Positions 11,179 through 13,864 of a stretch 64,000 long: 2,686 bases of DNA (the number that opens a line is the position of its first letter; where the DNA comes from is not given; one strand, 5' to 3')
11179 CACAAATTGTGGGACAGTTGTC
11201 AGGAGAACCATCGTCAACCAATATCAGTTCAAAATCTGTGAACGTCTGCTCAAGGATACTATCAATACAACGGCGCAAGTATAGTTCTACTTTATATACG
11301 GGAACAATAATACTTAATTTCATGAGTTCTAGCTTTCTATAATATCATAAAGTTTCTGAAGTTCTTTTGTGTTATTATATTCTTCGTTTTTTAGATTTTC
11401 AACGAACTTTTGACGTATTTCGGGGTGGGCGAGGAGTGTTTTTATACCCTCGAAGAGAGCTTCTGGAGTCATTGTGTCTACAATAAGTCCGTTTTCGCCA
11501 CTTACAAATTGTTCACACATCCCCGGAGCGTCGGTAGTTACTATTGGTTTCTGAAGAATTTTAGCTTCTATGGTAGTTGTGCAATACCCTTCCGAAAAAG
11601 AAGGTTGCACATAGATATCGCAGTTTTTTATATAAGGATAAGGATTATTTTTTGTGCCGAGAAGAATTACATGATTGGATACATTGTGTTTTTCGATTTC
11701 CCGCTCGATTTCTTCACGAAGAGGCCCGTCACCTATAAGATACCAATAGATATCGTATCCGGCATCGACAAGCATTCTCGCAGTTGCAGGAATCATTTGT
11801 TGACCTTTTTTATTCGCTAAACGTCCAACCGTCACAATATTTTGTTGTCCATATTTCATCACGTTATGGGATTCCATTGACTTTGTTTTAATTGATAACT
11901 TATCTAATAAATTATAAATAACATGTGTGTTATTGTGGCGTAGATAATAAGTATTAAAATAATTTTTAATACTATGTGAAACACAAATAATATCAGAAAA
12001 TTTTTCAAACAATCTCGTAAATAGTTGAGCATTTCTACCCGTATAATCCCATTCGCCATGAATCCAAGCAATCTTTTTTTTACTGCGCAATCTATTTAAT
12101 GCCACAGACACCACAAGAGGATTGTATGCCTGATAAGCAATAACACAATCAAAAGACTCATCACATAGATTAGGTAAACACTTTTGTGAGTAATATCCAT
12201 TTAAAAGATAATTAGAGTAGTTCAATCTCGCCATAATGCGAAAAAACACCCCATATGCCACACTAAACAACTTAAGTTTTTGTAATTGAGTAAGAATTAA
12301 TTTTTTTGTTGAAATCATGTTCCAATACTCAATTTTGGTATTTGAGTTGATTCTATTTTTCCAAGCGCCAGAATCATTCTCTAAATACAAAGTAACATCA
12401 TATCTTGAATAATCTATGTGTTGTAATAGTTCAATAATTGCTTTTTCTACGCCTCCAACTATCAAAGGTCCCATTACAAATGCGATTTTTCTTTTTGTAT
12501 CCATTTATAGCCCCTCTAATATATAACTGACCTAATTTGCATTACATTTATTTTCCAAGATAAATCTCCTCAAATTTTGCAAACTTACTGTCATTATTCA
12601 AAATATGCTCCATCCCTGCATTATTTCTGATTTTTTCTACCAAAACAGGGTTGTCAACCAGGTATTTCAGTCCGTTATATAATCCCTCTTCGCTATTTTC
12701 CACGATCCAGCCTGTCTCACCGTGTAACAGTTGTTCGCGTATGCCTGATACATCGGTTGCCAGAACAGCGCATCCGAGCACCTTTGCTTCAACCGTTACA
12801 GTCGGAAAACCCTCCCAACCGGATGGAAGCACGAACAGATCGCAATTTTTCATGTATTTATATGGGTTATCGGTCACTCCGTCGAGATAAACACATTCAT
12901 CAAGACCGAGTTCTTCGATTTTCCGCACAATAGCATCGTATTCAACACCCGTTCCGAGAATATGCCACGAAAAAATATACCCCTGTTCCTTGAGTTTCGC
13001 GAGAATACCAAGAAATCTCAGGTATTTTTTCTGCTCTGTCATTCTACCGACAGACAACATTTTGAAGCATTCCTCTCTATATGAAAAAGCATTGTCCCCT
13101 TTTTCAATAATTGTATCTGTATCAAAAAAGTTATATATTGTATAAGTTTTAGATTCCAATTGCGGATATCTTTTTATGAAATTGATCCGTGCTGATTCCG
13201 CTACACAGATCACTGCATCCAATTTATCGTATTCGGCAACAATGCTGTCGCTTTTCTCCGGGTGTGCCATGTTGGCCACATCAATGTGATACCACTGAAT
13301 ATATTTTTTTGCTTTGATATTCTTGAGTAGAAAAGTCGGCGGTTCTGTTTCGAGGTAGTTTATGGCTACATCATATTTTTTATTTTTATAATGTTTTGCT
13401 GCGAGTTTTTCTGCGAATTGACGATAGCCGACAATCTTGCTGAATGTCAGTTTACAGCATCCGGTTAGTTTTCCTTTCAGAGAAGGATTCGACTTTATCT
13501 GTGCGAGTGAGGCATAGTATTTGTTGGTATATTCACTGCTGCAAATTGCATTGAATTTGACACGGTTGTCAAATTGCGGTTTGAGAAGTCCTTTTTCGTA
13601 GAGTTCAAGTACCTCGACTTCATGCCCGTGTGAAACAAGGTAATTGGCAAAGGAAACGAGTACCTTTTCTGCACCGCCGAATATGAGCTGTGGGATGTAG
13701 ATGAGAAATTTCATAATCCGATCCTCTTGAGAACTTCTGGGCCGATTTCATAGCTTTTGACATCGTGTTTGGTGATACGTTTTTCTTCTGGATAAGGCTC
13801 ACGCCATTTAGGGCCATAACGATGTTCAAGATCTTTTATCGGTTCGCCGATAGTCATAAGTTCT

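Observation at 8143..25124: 17-gene surface-glycan locus with hybrid ABC-exporter / EpsG-polymerase architecture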

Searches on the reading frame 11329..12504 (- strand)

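Call 5: search_protein_families(library=pfam, proteins=[window:11329-12504:-], max_evalue=0.01)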
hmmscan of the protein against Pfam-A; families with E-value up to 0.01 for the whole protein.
window:11329-12504:- (391 aa): 3 families
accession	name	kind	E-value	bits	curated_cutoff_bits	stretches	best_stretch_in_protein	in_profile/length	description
PF00534.26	Glycos_transf_1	-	7.3e-32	110.7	26.4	1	220-372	15-170/172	Glycosyl transferases group 1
PF13692.12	Glyco_trans_1_4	-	1.4e-25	90.6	27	1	221-359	2-141/142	Glycosyl transferases group 1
PF13439.12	Glyco_transf_4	-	4.9e-11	43.4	28.5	1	16-201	1-167/170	Glycosyltransferase Family 4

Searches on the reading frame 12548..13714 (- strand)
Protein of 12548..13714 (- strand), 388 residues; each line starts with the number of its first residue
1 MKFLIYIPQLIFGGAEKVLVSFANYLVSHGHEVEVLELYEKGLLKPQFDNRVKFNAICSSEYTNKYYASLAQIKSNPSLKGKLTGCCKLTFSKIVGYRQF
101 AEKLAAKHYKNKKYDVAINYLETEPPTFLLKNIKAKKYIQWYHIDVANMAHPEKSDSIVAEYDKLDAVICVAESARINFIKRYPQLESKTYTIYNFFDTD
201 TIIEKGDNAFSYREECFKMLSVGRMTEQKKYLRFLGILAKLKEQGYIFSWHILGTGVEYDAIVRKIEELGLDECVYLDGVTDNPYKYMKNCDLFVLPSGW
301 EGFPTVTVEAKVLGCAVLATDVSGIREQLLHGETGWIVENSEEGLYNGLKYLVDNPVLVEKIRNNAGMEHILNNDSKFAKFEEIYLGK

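Call 5: search_protein_families(library=pfam, proteins=[window:12548-13714:-], max_evalue=0.01)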
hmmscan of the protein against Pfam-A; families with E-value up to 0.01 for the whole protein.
window:12548-13714:- (388 aa): 4 families
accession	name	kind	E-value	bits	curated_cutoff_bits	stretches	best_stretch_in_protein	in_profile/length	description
PF00534.26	Glycos_transf_1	-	4.2e-28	98.5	26.4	1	214-366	13-169/172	Glycosyl transferases group 1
PF13692.12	Glyco_trans_1_4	-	3.1e-23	83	27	1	218-355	3-142/142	Glycosyl transferases group 1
PF13439.12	Glyco_transf_4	-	2.5e-08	34.6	28.5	1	12-44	1-33/170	Glycosyltransferase Family 4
PF20706.3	GT4-conflict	-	0.00058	19.4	26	1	288-329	279-320/385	Family 4 Glycosyltransferase in conflict systems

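Call 30: find_homologous_proteins(query=window:12548-13714:-, max_evalue=1e-40)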
Query window:12548-13714:- (388 aa): 508 proteins with E <= 1e-40 among 6084 candidates; the best 120 are listed.
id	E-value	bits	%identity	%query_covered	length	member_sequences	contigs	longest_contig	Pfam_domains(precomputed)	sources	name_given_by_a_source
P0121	7.7e-262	886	100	100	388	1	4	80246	PF00534.27,PF13439.13,PF13692.13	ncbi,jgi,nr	ncbi:MAG: glycosyltransferase [Ruminococcaceae bacterium]|nr:glycosyltransferase [Oscillospiraceae b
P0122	3.9e-208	709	77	100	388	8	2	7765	PF00534.27,PF13439.13,PF20706.4,PF13692.13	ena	-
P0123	1.5e-207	707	77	100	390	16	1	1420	PF00534.27,PF13439.13,PF20706.4,PF13692.13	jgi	jgi:glycosyltransferase involved in cell wall biosynthesis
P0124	3.5e-198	676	75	99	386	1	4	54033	PF00534.27,PF13439.13,PF20706.4,PF13692.13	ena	-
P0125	5.5e-197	672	74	100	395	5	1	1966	PF00534.27,PF13439.13,PF20706.4,PF13692.13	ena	-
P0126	1.0e-196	671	73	100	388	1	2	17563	PF00534.27,PF13439.13,PF20706.4,PF13692.13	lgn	-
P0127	2.4e-196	670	75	99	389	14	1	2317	PF00534.27,PF13439.13,PF20706.4,PF13692.13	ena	-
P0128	1.3e-195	668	74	100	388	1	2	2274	PF00534.27,PF13439.13,PF20706.4,PF13692.13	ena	-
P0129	5.1e-194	663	74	97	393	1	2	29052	PF00534.27,PF13439.13,PF20706.4,PF13692.13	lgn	-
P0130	7.7e-194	662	73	100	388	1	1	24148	PF00534.27,PF13439.13,PF20706.4,PF13692.13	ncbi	-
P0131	2.3e-193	660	73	99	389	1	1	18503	PF00534.27,PF13439.13,PF20706.4,PF13692.13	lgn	-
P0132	6.3e-193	659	72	99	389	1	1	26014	PF00534.27,PF13439.13,PF20706.4,PF13692.13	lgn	-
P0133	1.1e-192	658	71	99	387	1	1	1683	PF00534.27,PF13439.13,PF20706.4,PF13692.13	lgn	-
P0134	4.3e-192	656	74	97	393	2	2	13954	PF00534.27,PF13439.13,PF20706.4,PF13692.13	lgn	-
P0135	5.4e-192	656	71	99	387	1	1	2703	PF00534.27,PF13439.13,PF20706.4,PF13692.13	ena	-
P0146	6.5e-188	643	74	97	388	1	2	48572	PF00534.27,PF13439.13,PF20706.4,PF13692.13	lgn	-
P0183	1.5e-163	562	66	98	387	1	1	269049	PF00534.27,PF13439.13,PF13692.13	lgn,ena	-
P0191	9.7e-163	560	65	99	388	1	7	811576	PF00534.27,PF13439.13,PF20706.4,PF13692.13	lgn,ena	-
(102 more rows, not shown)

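Call 33: find_encoding_contigs(protein=P0124, flank=10000, max_places=1)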
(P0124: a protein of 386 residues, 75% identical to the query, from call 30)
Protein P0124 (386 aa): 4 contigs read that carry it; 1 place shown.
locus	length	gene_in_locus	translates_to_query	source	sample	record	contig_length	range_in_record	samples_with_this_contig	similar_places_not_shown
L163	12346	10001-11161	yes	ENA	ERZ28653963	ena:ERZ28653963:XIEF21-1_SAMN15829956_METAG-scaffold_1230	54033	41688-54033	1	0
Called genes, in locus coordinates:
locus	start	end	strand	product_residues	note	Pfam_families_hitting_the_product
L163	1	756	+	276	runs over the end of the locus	PF13506:Glyco_transf_21 (weak), PF13641:Glyco_tranf_2_3, PF00535:Glycos_transf_2, PF10111:Glyco_tranf_2_2 (weak)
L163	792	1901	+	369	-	PF14897:EpsG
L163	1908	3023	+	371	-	PF13439:Glyco_transf_4, PF20706:GT4-conflict, PF00534:Glycos_transf_1, PF13692:Glyco_trans_1_4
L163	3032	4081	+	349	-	PF13439:Glyco_transf_4, PF00534:Glycos_transf_1, PF13692:Glyco_trans_1_4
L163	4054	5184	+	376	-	PF13439:Glyco_transf_4 (weak), PF20706:GT4-conflict, PF00534:Glycos_transf_1, PF13692:Glyco_trans_1_4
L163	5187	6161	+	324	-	PF00535:Glycos_transf_2, PF10111:Glyco_tranf_2_2, PF13641:Glyco_tranf_2_3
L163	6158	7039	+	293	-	PF24793:GINT1_N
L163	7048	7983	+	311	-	PF00583:Acetyltransf_1 (weak), PF13527:Acetyltransf_9 (weak)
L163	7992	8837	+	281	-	PF04991:LicD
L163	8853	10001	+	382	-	PF13439:Glyco_transf_4, PF20706:GT4-conflict, PF00534:Glycos_transf_1, PF13692:Glyco_trans_1_4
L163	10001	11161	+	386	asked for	PF13439:Glyco_transf_4, PF20706:GT4-conflict (weak), PF00534:Glycos_transf_1, PF13692:Glyco_trans_1_4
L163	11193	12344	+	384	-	?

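Call 34: find_encoding_contigs(protein=P0146, flank=10000, max_places=1)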
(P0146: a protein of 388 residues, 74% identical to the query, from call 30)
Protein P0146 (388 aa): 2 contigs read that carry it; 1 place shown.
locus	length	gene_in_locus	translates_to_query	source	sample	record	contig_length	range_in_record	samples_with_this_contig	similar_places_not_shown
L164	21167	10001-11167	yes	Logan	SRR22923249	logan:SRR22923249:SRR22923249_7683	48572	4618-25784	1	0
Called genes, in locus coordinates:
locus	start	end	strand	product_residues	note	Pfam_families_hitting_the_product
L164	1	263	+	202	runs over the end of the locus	PF17836:PglD_N, PF00132:Hexapep (faint), PF25084:LbH_EIF2B (weak), PF25087:GMPPB_C (faint)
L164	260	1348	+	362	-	PF13477:Glyco_trans_4_2, PF13579:Glyco_trans_4_4, PF20706:GT4-conflict (weak), PF00534:Glycos_transf_1, PF13692:Glyco_trans_1_4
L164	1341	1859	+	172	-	PF00132:Hexapep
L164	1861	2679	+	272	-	PF00535:Glycos_transf_2, PF10111:Glyco_tranf_2_2 (weak), PF13506:Glyco_transf_21 (weak), PF13641:Glyco_tranf_2_3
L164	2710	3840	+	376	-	PF14897:EpsG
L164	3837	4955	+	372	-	PF20706:GT4-conflict, PF13439:Glyco_transf_4, PF00534:Glycos_transf_1, PF13692:Glyco_trans_1_4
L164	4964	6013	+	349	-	PF13439:Glyco_transf_4, PF13579:Glyco_trans_4_4, PF00534:Glycos_transf_1, PF13692:Glyco_trans_1_4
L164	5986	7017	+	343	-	PF00535:Glycos_transf_2, PF10111:Glyco_tranf_2_2 (weak), PF13641:Glyco_tranf_2_3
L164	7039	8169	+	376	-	PF13439:Glyco_transf_4 (faint), PF20706:GT4-conflict, PF00534:Glycos_transf_1, PF13692:Glyco_trans_1_4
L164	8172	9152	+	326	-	PF00535:Glycos_transf_2, PF10111:Glyco_tranf_2_2, PF13641:Glyco_tranf_2_3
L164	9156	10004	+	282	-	PF04991:LicD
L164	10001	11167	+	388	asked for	PF13439:Glyco_transf_4 (faint), PF20706:GT4-conflict, PF00534:Glycos_transf_1, PF13692:Glyco_trans_1_4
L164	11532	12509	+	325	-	PF20330:DUF6625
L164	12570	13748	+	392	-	PF13439:Glyco_transf_4, PF00534:Glycos_transf_1, PF13692:Glyco_trans_1_4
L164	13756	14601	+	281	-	PF01061:ABC2_membrane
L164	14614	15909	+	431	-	PF00005:ABC_tran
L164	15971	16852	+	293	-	PF00535:Glycos_transf_2, PF10111:Glyco_tranf_2_2, PF13641:Glyco_tranf_2_3 (weak)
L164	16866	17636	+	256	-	PF05704:Caps_synth, PF12919:TcdA_TcdB (faint), PF04488:Gly_transf_sug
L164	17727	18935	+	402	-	PF14907:NTP_transf_5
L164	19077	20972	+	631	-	PF13727:CoA_binding_3, PF01073:3Beta_HSD, PF01370:Epimerase, PF02719:Polysacc_synt_2, PF04321:RmlD_sub_bind, PF16363:GDP_Man_Dehyd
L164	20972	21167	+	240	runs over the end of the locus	PF19567:CpsB_CapC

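Call 35: find_encoding_contigs(protein=P0191, flank=10000, max_places=1)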
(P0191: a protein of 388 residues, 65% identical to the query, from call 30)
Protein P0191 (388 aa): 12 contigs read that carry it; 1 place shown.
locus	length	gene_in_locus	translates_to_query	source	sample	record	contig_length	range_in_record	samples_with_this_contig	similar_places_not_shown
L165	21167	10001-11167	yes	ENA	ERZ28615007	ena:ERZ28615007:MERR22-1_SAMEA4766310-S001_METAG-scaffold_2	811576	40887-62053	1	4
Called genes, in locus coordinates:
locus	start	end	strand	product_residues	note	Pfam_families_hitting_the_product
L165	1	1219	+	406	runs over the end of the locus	PF01041:DegT_DnrJ_EryC1, PF01212:Beta_elim_lyase (weak)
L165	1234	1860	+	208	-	PF02397:Bac_transf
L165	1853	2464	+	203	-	PF17836:PglD_N, PF00132:Hexapep (weak)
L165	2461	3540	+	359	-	PF13477:Glyco_trans_4_2, PF20706:GT4-conflict (weak), PF00534:Glycos_transf_1, PF13692:Glyco_trans_1_4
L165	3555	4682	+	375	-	PF14897:EpsG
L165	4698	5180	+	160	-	PF00132:Hexapep, PF14602:Hexapep_2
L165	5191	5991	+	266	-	PF00535:Glycos_transf_2, PF10111:Glyco_tranf_2_2 (weak), PF13506:Glyco_transf_21, PF13641:Glyco_tranf_2_3, PF13632:Glyco_trans_2_3 (weak)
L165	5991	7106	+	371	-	PF13439:Glyco_transf_4, PF20706:GT4-conflict, PF00534:Glycos_transf_1, PF13692:Glyco_trans_1_4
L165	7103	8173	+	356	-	PF13439:Glyco_transf_4, PF00534:Glycos_transf_1, PF13692:Glyco_trans_1_4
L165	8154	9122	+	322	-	PF00535:Glycos_transf_2, PF10111:Glyco_tranf_2_2, PF13641:Glyco_tranf_2_3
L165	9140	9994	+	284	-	PF04991:LicD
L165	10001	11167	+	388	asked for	PF13439:Glyco_transf_4 (weak), PF20706:GT4-conflict, PF00534:Glycos_transf_1, PF13692:Glyco_trans_1_4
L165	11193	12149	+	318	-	PF00535:Glycos_transf_2, PF13641:Glyco_tranf_2_3 (weak)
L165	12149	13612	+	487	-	PF01943:Polysacc_synt, PF13440:Polysacc_synt_3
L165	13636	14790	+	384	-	PF00155:Aminotran_1_2, PF01041:DegT_DnrJ_EryC1, PF01053:Cys_Met_Meta_PP (weak)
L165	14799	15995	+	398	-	PF02655:ATP-grasp_3, PF02786:CPSase_L_D2 (weak), PF07478:Dala_Dala_lig_C, PF13535:ATP-grasp_4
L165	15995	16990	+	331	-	PF01370:Epimerase, PF01073:3Beta_HSD, PF16363:GDP_Man_Dehyd, PF07993:NAD_binding_4 (weak)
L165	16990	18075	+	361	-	PF00155:Aminotran_1_2, PF01041:DegT_DnrJ_EryC1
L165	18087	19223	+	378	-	PF01757:Acyl_transf_3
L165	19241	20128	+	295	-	PF00483:NTP_transferase, PF12804:NTP_transf_3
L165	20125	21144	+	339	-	PF01073:3Beta_HSD, PF01370:Epimerase, PF02719:Polysacc_synt_2, PF04321:RmlD_sub_bind, PF07993:NAD_binding_4, PF13460:NAD_binding_10 (weak), PF16363:GDP_Man_Dehyd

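Call 36: find_encoding_contigs(protein=P0183, flank=10000, max_places=1)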
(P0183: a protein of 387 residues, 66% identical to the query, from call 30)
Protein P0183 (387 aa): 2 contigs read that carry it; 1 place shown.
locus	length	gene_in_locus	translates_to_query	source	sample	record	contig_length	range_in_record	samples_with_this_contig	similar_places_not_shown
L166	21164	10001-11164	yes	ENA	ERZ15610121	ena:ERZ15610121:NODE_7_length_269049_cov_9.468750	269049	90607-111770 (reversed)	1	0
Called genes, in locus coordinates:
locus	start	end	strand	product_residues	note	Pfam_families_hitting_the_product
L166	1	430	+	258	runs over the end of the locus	PF00106:adh_short, PF08659:KR, PF13561:adh_short_C2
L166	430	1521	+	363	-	PF13439:Glyco_transf_4 (weak), PF13477:Glyco_trans_4_2, PF00534:Glycos_transf_1, PF13692:Glyco_trans_1_4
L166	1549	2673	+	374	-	PF14897:EpsG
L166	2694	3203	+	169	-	PF00132:Hexapep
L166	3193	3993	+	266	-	PF00535:Glycos_transf_2, PF10111:Glyco_tranf_2_2, PF13506:Glyco_transf_21, PF13641:Glyco_tranf_2_3, PF13632:Glyco_trans_2_3 (weak)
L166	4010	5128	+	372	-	PF13439:Glyco_transf_4, PF20706:GT4-conflict (weak), PF00534:Glycos_transf_1, PF13692:Glyco_trans_1_4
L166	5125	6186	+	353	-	PF13439:Glyco_transf_4, PF20706:GT4-conflict (faint), PF00534:Glycos_transf_1, PF13692:Glyco_trans_1_4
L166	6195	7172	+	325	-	PF00535:Glycos_transf_2, PF10111:Glyco_tranf_2_2, PF13641:Glyco_tranf_2_3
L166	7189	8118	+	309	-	PF08759:GT-D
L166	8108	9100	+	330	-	PF00535:Glycos_transf_2, PF10111:Glyco_tranf_2_2, PF13641:Glyco_tranf_2_3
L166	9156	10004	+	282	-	PF04991:LicD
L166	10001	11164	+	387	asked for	PF13439:Glyco_transf_4, PF00534:Glycos_transf_1, PF13692:Glyco_trans_1_4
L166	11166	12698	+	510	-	PF01943:Polysacc_synt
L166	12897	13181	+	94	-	-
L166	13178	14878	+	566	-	PF00884:Sulfatase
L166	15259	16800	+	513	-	-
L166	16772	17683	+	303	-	-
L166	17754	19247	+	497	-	-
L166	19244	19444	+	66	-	-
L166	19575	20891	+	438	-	PF14907:NTP_transf_5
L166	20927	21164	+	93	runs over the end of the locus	PF05402:PqqD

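Call 73: find_encoding_contigs(protein=P0121, flank=10000, max_places=3)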
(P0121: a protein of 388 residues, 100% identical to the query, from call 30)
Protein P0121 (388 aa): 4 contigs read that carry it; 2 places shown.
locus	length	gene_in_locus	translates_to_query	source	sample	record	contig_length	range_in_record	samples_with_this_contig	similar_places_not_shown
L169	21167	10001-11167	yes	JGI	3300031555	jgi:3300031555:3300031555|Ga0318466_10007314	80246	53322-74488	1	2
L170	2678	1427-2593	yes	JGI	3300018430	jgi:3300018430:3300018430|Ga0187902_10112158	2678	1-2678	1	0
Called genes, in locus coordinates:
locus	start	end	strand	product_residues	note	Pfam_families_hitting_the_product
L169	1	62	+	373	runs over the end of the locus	PF01041:DegT_DnrJ_EryC1, PF01212:Beta_elim_lyase, PF00155:Aminotran_1_2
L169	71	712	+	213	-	PF02397:Bac_transf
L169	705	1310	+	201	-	PF17836:PglD_N, PF25084:LbH_EIF2B (faint), PF25087:GMPPB_C (faint), PF00132:Hexapep (weak)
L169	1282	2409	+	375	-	PF13477:Glyco_trans_4_2, PF13579:Glyco_trans_4_4 (weak), PF13439:Glyco_transf_4, PF20706:GT4-conflict, PF00534:Glycos_transf_1, PF13692:Glyco_trans_1_4, PF13524:Glyco_trans_1_2 (weak)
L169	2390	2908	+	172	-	PF00132:Hexapep, PF14602:Hexapep_2 (weak)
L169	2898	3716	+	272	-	PF00535:Glycos_transf_2, PF10111:Glyco_tranf_2_2 (weak), PF13506:Glyco_transf_21 (weak), PF13641:Glyco_tranf_2_3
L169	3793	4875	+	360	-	PF14897:EpsG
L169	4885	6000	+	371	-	PF13439:Glyco_transf_4, PF20706:GT4-conflict, PF00534:Glycos_transf_1, PF13692:Glyco_trans_1_4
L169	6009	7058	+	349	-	PF13439:Glyco_transf_4, PF13579:Glyco_trans_4_4 (weak), PF20706:GT4-conflict (weak), PF00534:Glycos_transf_1, PF13692:Glyco_trans_1_4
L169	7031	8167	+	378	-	PF13439:Glyco_transf_4, PF20706:GT4-conflict, PF00534:Glycos_transf_1, PF13692:Glyco_trans_1_4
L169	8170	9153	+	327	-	PF00535:Glycos_transf_2, PF10111:Glyco_tranf_2_2, PF13641:Glyco_tranf_2_3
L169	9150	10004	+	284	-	PF04991:LicD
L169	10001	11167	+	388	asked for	PF13439:Glyco_transf_4 (faint), PF00534:Glycos_transf_1, PF13692:Glyco_trans_1_4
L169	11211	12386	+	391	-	PF13439:Glyco_transf_4, PF00534:Glycos_transf_1, PF13692:Glyco_trans_1_4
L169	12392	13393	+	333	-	PF00535:Glycos_transf_2, PF10111:Glyco_tranf_2_2, PF13641:Glyco_tranf_2_3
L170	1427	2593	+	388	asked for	PF13439:Glyco_transf_4 (faint), PF00534:Glycos_transf_1, PF13692:Glyco_trans_1_4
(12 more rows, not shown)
